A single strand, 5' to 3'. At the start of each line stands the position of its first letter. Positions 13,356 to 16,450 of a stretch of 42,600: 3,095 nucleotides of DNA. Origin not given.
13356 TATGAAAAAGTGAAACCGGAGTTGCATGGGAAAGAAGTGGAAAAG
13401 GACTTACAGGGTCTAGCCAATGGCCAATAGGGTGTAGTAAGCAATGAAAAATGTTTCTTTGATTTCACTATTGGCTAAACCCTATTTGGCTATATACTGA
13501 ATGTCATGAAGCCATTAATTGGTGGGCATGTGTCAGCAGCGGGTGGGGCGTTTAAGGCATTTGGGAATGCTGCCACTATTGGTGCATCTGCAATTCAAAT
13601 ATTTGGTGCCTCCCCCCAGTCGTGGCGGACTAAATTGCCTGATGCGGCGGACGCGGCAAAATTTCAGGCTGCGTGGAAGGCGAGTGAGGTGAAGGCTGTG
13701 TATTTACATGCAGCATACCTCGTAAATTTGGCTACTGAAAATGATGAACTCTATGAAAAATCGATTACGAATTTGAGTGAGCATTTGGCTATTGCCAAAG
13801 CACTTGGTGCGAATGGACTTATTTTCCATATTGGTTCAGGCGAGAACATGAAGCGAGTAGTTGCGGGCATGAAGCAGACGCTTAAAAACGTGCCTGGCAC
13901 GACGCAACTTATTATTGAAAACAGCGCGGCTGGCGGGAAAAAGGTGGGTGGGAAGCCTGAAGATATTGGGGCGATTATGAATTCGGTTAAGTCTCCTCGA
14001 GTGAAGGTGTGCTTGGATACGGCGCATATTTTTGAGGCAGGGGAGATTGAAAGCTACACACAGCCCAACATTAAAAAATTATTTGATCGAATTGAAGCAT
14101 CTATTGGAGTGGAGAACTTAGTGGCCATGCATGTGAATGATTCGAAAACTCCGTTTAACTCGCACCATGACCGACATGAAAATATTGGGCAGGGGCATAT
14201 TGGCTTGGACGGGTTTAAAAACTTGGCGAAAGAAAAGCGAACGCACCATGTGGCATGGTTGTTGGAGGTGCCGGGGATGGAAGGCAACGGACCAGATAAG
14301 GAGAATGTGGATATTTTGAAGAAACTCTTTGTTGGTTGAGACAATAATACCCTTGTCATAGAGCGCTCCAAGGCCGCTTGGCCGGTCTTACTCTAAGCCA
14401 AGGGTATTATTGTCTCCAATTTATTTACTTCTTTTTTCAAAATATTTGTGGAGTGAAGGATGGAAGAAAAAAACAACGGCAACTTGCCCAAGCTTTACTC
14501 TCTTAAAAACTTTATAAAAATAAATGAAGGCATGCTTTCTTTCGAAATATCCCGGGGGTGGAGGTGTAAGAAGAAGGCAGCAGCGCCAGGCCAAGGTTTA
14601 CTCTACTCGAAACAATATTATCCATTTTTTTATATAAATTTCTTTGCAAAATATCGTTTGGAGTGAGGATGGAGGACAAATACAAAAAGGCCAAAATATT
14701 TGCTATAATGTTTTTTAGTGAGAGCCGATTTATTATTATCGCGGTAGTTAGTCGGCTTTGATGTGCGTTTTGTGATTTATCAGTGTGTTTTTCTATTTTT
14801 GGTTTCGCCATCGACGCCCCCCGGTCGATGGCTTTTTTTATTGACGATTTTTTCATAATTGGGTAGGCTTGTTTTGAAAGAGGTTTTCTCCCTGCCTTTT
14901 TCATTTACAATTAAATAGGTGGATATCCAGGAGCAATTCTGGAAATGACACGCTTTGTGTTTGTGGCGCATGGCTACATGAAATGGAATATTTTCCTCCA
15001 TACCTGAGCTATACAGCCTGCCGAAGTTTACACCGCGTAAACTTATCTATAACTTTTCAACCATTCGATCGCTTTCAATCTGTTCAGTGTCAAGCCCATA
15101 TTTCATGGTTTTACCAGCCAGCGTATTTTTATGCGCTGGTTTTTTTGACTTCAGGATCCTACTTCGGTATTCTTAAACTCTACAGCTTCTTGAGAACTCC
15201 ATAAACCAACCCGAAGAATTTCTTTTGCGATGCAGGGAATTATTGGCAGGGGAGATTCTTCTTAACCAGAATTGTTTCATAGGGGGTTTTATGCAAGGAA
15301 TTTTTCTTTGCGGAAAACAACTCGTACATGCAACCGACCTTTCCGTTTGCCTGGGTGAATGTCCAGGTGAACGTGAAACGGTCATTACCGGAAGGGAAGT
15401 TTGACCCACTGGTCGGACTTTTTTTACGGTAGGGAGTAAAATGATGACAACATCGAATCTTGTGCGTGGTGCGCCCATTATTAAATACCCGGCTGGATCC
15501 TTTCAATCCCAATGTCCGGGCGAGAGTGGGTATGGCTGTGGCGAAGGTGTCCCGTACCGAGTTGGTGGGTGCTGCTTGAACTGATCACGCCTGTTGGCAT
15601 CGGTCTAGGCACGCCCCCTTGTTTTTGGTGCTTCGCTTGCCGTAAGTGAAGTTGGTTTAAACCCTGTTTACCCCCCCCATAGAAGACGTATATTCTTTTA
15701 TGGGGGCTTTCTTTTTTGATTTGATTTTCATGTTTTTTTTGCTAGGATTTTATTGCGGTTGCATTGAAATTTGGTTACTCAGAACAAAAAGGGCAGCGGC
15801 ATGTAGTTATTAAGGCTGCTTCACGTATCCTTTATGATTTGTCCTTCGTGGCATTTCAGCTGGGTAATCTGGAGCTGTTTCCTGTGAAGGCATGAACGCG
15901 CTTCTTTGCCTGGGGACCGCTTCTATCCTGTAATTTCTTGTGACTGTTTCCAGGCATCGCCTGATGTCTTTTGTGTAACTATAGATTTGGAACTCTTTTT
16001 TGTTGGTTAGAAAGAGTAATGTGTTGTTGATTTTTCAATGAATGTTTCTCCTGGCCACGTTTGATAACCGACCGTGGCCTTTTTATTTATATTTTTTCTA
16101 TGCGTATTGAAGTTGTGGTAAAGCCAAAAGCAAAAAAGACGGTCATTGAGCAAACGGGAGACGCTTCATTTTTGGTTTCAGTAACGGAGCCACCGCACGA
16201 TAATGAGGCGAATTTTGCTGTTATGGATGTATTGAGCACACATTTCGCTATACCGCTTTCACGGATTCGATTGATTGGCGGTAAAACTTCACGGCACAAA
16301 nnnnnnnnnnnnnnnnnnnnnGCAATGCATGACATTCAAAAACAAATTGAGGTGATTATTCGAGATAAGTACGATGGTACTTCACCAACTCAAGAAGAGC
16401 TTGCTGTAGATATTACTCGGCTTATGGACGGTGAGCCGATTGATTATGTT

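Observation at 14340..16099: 1.76 kb ORF-poor island R made of five tandem terminator-bounded units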

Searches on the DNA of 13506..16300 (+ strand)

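Call 7: search_rna_families(source=window, start=14200, end=16300, threshold=evalue, max_evalue=10, show_alignments=4)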
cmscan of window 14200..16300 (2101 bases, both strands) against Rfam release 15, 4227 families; matches with E-value up to 10: 14.
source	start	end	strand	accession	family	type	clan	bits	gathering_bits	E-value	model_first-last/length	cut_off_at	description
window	14773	14843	-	RF02068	STnc480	Gene; sRNA;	-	24.7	72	0.97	1-72/72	no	Enterobacterial sRNA STnc480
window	15653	15714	+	RF02399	NsiR1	Gene; sRNA;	-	24.6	39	0.047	1-60/60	no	Nitrogen stress-induced RNA 1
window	15049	15146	+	RF00616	LhrC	Gene; sRNA;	CL00114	21.8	110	2.9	1-111/111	no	Listeria LhrC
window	16010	16083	+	RF00078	MicA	Gene; sRNA;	-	21.5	41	2.4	1-75/75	no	MicA sRNA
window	14332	14419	-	RF04156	MIR2670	Gene; miRNA;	-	19.6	117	0.32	1-200/200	no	MIR2670 microRNA precursor family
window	14336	14422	+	RF04343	Plastid-psbA-2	Cis-reg;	CL00153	19.3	55.8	2.2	1-60/60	no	Plastid-psbA-2 3UTR RNA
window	15666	15722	+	RF01341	CRISPR-DR30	Gene; CRISPR;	-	18.8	50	2.7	1-38/38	no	CRISPR RNA direct repeat element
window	15028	15146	-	RF02422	Bp1_738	Gene; sRNA;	-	18.5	45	0.58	1-208/208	no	Burkholderia sRNA Bp1_Cand738_SIPHT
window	15095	15147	+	RF00079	OmrA-B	Gene; sRNA;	-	18.3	40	2.6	1-87/87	no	OmrA-B family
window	14601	14668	-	RF04282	mir-507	Gene; miRNA;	CL00136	17.2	79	3.8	11-72/82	no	mir-507 microRNA precursor family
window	15880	15917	+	RF00202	snoR66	Gene; snRNA; snoRNA; CD-box;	-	16.3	43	6.6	1-76/76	no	Small nucleolar RNA R66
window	14324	14441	-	RF02574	Ricks_sRNA10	Gene; sRNA;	-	13.6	97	7.7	1-352/352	no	Rickettsia sRNA 10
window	15125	15261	+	RF00015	U4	Gene; snRNA; splicing;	CL00007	12.4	46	9.4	1-138/138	no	U4 spliceosomal RNA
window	15608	15747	+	RF02041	HOTTIP_2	Gene; lncRNA;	-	9.3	80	1.6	1-374/374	no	HOXA transcript at the distal tip, conserved region 2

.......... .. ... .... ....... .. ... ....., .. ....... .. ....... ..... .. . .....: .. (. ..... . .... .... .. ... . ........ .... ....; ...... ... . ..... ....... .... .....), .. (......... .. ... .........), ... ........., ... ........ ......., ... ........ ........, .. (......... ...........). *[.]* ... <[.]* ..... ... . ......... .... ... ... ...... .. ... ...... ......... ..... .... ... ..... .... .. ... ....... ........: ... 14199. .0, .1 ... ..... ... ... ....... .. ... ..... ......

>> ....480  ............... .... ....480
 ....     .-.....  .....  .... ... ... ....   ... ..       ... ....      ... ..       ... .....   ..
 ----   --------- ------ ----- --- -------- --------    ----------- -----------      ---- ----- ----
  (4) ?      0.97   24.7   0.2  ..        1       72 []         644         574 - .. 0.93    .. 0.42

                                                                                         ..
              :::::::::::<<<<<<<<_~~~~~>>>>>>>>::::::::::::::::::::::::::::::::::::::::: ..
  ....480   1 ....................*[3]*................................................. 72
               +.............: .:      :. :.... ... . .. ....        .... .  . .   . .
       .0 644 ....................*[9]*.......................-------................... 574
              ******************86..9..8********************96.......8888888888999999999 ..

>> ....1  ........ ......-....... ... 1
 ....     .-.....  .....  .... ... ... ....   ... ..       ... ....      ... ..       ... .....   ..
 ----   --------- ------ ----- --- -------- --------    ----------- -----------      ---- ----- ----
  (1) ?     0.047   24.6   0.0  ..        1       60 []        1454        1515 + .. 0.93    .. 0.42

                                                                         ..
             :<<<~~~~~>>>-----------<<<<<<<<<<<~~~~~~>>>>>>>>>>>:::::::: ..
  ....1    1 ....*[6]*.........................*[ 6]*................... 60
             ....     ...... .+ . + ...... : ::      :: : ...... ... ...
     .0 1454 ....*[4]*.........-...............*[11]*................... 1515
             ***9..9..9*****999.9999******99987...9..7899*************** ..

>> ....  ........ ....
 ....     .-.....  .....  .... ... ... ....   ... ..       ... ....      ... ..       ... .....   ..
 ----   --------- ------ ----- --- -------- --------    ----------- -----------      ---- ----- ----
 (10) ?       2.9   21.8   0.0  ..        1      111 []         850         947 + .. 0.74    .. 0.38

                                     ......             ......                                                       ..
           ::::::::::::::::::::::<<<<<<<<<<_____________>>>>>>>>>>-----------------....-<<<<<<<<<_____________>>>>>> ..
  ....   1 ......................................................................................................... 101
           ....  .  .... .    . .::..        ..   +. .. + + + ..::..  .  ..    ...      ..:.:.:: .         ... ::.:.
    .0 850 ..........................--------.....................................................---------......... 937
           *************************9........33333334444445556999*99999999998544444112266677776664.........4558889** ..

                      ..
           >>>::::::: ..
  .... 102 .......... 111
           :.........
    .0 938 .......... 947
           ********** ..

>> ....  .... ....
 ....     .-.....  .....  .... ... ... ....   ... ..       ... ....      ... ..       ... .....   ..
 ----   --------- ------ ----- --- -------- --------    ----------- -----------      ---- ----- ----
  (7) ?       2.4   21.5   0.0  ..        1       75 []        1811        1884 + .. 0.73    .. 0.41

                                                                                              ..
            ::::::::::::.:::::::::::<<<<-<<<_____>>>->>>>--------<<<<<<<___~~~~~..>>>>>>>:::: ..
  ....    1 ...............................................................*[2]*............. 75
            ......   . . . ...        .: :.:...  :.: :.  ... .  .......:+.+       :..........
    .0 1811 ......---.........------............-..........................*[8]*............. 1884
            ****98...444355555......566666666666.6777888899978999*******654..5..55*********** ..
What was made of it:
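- On Any curated RNA family (Rfam 15): The best sub-threshold hits are terminator look-alikes (call 7).
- Only chance-level Rfam hits on terminator hairpins (NsiR1 E=0.047, LhrC, MicA, STnc480; call 7).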

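Call 57: search_rna_families(source=L004, start=8400, end=9200, threshold=evalue, max_evalue=5, show_alignments=2)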
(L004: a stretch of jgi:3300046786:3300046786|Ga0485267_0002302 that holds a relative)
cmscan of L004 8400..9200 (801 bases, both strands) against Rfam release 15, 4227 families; matches with E-value up to 5: 7.
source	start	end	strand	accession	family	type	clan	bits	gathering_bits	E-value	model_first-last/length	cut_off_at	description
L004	8838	8911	-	RF01180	snoR110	Gene; snRNA; snoRNA; HACA-box;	-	20.9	44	0.95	1-89/89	no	Small nucleolar RNA snoR110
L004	8633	8664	-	RF03827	mir-2229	Gene; miRNA;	-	19.7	65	0.26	15-46/62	no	mir-2229 microRNA precursor family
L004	8624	8675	+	RF03693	MIR1919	Gene; miRNA;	-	19.7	85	0.41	1-123/123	no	MIR1919 microRNA precursor family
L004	8639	8852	+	RF04180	BTnc231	Gene; sRNA;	-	18.9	80.4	0.26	1-154/154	no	Bacteroides sRNA BTnc231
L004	8624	8678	+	RF03827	mir-2229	Gene; miRNA;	-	18.8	65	0.47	1-62/62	no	mir-2229 microRNA precursor family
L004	9151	9191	+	RF04344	Plastid-psbA-3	Cis-reg;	CL00153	18.4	48.4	1.9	1-57/57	no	Plastid-psbA-3 3UTR RNA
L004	9065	9096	+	RF03585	mir-3938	Gene; miRNA;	-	15.9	94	4.2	1-88/88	no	mir-3938 microRNA precursor family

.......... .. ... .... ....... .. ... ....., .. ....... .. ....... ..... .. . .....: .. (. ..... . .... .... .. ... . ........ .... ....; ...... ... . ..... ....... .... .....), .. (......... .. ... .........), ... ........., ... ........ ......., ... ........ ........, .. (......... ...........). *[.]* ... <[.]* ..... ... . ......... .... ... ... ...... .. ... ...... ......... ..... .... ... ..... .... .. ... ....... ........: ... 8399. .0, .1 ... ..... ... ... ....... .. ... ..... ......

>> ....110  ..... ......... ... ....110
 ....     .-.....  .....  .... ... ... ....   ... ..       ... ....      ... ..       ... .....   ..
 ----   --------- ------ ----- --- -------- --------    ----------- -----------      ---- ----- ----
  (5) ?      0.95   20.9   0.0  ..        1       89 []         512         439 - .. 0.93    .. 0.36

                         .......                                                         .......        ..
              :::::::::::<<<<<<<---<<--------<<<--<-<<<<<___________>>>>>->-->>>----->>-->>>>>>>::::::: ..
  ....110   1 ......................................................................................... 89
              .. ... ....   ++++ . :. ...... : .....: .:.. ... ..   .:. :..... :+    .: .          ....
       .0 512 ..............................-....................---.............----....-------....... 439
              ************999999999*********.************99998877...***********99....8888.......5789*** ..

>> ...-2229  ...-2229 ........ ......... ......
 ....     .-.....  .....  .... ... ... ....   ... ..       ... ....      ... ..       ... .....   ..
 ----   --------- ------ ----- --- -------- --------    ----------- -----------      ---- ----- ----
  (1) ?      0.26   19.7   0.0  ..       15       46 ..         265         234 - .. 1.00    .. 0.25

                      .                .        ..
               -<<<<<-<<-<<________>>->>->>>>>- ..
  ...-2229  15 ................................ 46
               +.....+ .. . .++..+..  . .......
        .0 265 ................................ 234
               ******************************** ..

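Call 65: search_dna_similar(query=window:14340-16099:+, collection=phages, mode=distant, max_evalue=0.01, max_rows=10)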
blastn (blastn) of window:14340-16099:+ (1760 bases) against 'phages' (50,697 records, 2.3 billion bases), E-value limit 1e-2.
No match.

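Call 66: search_dna_similar(query=window:14340-16099:+, collection=plasmids, mode=distant, max_evalue=0.01, max_rows=10)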
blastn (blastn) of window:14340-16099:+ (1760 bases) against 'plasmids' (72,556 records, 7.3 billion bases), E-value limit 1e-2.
No match.
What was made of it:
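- Tried and rejected: Phage or plasmid origin: blastn against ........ and PLSDB found nothing (calls 65, 66).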

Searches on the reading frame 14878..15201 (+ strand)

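Call 35: search_protein_families(library=pfam, max_evalue=1, proteins=[window:14878-15201:+])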
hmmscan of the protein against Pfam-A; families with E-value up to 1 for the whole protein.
seq(108 aa): 1 family
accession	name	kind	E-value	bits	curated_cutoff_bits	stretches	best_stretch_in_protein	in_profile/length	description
PF18238.7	LnmK_N_HDF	-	0.016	15.3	26.5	1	5-49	117-162/176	LnmK N-terminal Hot Dog Fold domain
